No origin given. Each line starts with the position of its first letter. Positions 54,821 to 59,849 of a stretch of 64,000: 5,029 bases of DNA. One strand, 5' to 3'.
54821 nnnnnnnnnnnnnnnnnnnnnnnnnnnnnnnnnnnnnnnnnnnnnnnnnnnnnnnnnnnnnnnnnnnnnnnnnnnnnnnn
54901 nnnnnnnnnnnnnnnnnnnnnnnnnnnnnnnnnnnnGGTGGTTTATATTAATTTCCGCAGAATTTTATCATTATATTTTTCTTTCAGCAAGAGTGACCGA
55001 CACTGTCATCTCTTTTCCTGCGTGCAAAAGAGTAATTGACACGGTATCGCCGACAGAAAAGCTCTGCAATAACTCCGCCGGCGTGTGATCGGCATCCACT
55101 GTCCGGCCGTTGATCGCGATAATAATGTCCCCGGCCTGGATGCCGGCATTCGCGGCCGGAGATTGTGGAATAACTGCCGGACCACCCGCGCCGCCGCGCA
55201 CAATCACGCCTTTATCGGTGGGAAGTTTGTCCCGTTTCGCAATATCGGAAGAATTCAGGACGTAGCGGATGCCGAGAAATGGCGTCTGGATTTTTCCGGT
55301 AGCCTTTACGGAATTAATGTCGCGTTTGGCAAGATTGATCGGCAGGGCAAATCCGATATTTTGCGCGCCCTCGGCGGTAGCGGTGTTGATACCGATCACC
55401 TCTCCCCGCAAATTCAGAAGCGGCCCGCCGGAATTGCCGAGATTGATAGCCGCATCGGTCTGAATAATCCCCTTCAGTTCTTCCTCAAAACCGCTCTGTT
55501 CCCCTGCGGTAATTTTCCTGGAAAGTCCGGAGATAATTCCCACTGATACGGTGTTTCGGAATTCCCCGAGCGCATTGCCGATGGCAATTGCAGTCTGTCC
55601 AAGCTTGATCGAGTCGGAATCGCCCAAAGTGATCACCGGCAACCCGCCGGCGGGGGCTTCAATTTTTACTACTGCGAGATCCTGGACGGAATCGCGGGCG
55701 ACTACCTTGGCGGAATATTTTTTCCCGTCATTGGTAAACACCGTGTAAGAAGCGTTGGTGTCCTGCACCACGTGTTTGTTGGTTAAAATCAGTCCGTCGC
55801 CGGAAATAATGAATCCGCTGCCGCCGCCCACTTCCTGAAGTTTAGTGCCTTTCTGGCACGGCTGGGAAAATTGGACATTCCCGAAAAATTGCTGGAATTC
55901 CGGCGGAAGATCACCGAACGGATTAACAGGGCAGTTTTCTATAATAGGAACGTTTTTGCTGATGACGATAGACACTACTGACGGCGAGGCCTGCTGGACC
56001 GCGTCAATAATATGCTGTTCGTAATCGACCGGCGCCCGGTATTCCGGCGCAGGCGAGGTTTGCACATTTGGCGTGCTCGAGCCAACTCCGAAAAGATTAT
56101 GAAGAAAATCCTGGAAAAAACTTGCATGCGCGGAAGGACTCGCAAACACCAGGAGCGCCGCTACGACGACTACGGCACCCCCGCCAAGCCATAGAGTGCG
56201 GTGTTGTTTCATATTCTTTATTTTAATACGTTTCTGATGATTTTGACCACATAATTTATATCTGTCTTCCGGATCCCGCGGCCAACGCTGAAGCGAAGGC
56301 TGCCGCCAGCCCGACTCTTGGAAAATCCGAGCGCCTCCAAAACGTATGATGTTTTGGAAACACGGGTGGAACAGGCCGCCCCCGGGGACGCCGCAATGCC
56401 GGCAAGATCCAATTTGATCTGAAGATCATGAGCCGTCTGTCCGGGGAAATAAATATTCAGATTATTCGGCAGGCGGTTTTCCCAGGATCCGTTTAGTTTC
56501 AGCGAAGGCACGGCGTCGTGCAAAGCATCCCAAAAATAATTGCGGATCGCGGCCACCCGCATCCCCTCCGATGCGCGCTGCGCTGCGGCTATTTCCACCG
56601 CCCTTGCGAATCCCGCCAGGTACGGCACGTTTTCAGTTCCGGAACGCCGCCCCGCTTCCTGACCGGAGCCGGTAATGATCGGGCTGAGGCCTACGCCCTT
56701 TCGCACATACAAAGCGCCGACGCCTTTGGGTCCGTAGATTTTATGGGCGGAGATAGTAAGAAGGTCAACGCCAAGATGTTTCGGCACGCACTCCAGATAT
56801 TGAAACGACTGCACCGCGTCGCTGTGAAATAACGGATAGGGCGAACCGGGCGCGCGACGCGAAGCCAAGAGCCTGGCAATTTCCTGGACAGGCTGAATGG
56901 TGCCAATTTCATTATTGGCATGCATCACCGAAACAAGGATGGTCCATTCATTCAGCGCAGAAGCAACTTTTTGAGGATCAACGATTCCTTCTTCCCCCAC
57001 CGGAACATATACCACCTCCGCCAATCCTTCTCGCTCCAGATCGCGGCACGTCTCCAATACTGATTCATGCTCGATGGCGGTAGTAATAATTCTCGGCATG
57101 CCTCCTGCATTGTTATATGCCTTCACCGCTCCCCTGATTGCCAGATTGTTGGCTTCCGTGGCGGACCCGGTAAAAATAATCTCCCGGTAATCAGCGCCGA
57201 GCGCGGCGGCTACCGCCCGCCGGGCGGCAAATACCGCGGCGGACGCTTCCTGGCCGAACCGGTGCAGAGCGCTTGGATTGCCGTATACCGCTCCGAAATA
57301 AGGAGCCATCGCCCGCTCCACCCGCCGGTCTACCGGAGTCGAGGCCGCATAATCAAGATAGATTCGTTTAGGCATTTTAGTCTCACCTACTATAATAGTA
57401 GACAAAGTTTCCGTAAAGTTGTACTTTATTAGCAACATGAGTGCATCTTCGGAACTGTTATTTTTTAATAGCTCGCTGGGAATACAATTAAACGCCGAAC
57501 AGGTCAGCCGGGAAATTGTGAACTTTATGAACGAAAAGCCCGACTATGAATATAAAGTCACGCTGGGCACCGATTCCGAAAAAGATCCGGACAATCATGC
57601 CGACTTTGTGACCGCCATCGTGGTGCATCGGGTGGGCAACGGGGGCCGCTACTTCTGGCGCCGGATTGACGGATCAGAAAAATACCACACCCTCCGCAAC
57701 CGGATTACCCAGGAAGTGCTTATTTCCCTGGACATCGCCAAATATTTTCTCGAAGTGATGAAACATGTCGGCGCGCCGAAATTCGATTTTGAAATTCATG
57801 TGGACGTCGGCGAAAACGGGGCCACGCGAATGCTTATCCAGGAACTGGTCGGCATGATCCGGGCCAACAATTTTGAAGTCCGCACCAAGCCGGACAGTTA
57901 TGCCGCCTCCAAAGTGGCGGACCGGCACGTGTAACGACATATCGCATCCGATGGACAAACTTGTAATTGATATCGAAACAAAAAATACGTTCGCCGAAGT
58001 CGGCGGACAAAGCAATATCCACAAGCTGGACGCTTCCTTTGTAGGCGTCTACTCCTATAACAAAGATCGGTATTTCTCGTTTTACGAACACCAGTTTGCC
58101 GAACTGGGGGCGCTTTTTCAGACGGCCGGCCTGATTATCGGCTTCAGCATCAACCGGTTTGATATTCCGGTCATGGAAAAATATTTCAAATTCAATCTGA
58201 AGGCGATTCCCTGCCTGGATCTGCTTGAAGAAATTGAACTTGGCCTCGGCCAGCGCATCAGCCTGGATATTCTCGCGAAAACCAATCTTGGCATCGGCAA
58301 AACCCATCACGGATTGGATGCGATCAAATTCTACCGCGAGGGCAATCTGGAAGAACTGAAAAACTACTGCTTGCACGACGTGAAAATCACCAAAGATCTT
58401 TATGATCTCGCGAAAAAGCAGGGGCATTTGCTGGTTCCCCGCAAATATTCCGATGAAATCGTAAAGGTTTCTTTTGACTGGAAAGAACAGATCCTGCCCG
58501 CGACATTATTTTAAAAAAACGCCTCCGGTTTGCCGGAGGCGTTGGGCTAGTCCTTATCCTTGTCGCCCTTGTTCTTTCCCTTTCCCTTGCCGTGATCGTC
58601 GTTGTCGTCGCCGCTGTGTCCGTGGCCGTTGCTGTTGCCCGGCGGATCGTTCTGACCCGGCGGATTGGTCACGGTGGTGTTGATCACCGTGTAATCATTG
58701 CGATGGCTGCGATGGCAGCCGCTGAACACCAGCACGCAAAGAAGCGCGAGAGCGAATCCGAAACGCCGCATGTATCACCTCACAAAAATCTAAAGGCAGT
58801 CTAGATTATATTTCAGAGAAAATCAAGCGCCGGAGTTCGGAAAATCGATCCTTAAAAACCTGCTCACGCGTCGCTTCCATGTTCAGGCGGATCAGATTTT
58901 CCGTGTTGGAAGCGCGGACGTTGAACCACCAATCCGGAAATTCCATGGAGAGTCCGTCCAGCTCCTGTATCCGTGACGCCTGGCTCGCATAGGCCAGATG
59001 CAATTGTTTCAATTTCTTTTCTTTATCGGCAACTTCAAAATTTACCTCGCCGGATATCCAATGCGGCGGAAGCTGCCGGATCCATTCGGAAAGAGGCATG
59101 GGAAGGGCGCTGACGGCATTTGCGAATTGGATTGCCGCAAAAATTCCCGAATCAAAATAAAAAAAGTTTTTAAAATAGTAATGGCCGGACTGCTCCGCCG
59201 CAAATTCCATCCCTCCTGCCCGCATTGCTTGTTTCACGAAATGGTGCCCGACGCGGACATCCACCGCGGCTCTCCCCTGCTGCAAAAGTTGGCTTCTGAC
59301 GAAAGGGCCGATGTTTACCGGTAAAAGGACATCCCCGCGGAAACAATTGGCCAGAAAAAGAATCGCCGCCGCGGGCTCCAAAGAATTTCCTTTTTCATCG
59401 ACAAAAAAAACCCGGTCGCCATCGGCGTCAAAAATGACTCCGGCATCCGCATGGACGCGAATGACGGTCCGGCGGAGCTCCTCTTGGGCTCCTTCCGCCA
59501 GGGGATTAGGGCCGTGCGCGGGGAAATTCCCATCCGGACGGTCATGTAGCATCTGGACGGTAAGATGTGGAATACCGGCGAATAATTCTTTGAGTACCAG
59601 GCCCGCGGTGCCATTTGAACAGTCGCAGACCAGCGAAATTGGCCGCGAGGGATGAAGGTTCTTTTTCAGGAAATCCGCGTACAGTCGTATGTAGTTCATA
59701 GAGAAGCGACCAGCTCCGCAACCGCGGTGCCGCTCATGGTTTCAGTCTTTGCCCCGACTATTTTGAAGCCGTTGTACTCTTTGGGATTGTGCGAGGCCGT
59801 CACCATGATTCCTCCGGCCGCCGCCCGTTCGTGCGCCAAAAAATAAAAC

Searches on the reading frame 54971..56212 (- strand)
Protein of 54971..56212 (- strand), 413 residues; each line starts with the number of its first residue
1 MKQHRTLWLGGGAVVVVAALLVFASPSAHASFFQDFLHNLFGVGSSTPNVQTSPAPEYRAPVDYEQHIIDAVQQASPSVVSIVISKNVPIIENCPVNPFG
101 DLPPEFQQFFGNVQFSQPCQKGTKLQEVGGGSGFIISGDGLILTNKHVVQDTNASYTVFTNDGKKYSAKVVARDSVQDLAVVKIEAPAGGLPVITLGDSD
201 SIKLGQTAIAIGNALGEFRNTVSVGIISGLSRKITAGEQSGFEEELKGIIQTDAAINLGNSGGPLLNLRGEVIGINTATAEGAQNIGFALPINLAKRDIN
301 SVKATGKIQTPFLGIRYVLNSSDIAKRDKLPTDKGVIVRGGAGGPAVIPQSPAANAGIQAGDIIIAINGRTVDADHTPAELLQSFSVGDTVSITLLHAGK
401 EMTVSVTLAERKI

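Call 54: search_protein_families(library=pfam, proteins=[window:54971-56212:-], max_evalue=0.001)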
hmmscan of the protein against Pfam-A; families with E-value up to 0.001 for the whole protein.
window:54971-56212:- (413 aa): 7 families
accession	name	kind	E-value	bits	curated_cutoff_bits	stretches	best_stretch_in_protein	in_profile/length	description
PF13365.12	Trypsin_2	-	2.3e-34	119.6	27.6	1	131-275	1-144/144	Trypsin-like peptidase domain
PF00089.32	Trypsin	-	4.3e-18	66.4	20.6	1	116-293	11-214/220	Trypsin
PF13180.12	PDZ_2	-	7.2e-14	52.3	27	1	311-408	1-80/80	PDZ domain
PF17820.7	PDZ_6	-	1.4e-12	47.6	27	1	346-385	4-40/54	PDZ domain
PF10459.15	Peptidase_S46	-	1.9e-06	27.3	22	0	128-152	46-70/698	Peptidase S46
PF00595.29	PDZ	-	5.1e-06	27.2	23.2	1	347-373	32-58/81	PDZ domain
PF14685.13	PDZ_Tricorn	-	1.9e-05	25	25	1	350-401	30-82/88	Tricorn protease PDZ domain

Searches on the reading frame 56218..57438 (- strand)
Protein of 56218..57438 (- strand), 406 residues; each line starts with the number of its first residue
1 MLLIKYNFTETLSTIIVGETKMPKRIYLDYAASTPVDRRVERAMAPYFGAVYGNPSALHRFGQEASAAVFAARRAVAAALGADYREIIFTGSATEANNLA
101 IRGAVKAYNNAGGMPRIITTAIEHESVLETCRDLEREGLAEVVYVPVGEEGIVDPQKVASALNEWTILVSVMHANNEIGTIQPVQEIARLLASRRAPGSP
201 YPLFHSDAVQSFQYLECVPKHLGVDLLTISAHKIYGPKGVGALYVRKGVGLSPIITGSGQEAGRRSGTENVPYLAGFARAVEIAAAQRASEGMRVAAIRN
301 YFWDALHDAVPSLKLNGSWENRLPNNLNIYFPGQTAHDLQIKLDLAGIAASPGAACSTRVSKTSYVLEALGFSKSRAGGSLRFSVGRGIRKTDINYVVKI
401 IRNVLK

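Call 54: search_protein_families(library=pfam, proteins=[window:56218-57438:-], max_evalue=0.001)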
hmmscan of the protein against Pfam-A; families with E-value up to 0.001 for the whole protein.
window:56218-57438:- (406 aa): 1 family
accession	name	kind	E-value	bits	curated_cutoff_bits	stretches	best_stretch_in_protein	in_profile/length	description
PF00266.25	Aminotran_5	-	4.2e-63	214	21.5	1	26-396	1-370/371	Aminotransferase class-V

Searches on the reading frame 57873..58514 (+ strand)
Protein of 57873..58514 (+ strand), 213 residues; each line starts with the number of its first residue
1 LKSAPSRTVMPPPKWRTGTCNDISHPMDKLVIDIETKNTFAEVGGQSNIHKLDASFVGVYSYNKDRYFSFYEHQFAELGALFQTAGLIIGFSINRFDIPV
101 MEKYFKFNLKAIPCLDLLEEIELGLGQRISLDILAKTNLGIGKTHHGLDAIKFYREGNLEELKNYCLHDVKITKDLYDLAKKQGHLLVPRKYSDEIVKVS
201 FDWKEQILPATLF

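Call 54: search_protein_families(library=pfam, proteins=[window:57873-58514:+], max_evalue=0.001)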
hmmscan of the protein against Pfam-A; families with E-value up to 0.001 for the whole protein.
window:57873-58514:+ (213 aa): 3 families
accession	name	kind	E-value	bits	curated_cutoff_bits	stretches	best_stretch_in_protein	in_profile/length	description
PF13482.12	RNase_H_2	-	2.9e-08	34.2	22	1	33-179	4-163/165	RNase_H superfamily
PF01612.26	DNA_pol_A_exo1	-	0.0001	22.6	23.6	1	75-178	65-166/173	3'-5' exonuclease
PF10108.15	DNA_pol_B_exo2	-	0.00083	19.5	24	0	125-177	117-170/213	Predicted 3'-5' exonuclease related to the exonuclease domain of PolB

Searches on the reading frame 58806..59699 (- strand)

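Call 54: search_protein_families(library=pfam, proteins=[window:58806-59699:-], max_evalue=0.001)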
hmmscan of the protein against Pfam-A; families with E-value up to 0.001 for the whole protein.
window:58806-59699:- (297 aa): 3 families
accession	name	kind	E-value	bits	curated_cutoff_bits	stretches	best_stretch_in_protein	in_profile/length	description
PF02879.22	PGM_PMM_II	-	9.2e-20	71.6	29.3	1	3-104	3-103/103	Phosphoglucomutase/phosphomannomutase, alpha/beta/alpha domain II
PF02880.22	PGM_PMM_III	-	1.5e-16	61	20.7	1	134-211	35-112/115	Phosphoglucomutase/phosphomannomutase, alpha/beta/alpha domain III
PF00408.26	PGM_PMM_IV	-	2e-09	37.8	23.1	1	218-288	1-64/68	Phosphoglucomutase/phosphomannomutase, C-terminal domain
